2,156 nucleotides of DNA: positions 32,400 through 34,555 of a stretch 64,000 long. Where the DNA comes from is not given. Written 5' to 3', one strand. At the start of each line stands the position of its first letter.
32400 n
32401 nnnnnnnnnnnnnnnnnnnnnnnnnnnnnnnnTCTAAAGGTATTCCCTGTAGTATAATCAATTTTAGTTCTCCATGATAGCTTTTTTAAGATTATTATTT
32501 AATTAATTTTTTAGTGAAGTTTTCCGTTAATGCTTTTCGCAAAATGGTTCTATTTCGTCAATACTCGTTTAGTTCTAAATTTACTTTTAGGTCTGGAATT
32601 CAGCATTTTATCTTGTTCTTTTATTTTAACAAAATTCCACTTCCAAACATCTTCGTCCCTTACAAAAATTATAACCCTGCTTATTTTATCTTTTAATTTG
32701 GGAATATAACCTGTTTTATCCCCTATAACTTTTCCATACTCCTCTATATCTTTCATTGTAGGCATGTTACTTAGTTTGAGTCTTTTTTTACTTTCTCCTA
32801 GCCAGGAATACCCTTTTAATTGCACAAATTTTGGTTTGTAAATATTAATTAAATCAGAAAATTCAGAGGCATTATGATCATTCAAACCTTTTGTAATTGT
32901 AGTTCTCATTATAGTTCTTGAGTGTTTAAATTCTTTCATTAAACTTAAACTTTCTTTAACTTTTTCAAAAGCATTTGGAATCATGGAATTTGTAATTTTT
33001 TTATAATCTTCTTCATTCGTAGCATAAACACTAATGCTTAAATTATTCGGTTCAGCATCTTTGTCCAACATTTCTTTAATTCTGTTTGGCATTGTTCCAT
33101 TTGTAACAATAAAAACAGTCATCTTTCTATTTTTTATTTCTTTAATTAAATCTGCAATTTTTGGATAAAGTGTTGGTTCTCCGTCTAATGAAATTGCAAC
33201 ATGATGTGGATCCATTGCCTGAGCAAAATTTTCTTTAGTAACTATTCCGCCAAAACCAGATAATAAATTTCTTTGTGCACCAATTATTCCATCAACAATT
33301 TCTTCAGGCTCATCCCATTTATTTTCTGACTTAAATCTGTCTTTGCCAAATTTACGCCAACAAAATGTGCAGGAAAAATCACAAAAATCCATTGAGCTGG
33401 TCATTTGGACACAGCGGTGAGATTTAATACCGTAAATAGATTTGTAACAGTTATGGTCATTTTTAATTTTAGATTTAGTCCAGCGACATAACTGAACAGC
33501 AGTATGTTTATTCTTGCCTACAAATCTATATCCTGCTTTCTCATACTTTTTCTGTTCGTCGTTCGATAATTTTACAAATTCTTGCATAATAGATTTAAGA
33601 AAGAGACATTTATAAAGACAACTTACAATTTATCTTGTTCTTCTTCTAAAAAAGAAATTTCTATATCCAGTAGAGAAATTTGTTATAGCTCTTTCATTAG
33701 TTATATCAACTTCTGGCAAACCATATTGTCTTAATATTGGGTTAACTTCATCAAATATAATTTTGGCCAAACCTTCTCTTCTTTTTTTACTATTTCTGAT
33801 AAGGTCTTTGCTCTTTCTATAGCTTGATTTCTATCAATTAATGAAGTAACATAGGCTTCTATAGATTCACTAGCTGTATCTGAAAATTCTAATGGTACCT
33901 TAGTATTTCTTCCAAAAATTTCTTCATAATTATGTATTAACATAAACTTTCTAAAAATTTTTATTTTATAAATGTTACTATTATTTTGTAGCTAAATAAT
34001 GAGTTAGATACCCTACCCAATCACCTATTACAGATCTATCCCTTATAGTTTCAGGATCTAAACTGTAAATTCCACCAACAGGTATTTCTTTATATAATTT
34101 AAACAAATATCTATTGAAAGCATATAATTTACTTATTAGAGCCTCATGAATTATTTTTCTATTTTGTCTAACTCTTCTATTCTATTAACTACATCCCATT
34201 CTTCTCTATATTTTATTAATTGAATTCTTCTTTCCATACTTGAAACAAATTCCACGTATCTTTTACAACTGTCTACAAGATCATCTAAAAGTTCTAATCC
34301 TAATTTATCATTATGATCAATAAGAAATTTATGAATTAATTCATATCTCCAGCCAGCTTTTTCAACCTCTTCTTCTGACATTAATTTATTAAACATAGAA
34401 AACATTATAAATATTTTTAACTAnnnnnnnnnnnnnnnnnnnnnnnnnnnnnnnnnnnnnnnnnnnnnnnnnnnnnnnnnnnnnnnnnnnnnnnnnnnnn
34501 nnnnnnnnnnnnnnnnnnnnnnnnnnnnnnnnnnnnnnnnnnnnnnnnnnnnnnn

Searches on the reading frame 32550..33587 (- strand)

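Call 4: search_protein_families(library=pfam, proteins=[window:32550-33587:-], max_evalue=0.01)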
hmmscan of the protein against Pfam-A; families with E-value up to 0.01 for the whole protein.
window:32550-33587:- (345 aa): 4 families
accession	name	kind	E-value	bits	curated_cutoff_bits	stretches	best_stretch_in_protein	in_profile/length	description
PF04055.27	Radical_SAM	-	1.3e-18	68.2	29.5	1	65-245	3-164/166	Radical SAM superfamily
PF08608.17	Wyosine_form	-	5.6e-11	43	22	1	251-306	3-59/63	Wyosine base formation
PF00702.32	Hydrolase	-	0.0031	18.4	26.4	1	118-172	77-133/191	haloacid dehalogenase-like hydrolase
PF13419.12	HAD_2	-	0.0088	16.6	23.8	0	119-170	59-110/178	Haloacid dehalogenase-like hydrolase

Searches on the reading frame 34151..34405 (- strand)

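Call 4: search_protein_families(library=pfam, proteins=[window:34151-34405:-], max_evalue=0.01)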
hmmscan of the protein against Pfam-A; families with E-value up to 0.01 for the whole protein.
window:34151-34405:- (84 aa): 1 family
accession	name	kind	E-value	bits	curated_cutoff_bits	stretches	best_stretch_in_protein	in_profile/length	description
PF11554.13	DUF3232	-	3.2e-07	30.9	27.4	1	21-81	26-85/152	Protein of unknown function (DUF3232)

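Call 5: search_protein_families(library=ncbifam, proteins=[window:34151-34405:-], max_evalue=0.01)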
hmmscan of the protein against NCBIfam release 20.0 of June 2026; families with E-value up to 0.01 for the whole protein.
window:34151-34405:- (84 aa): 0 families
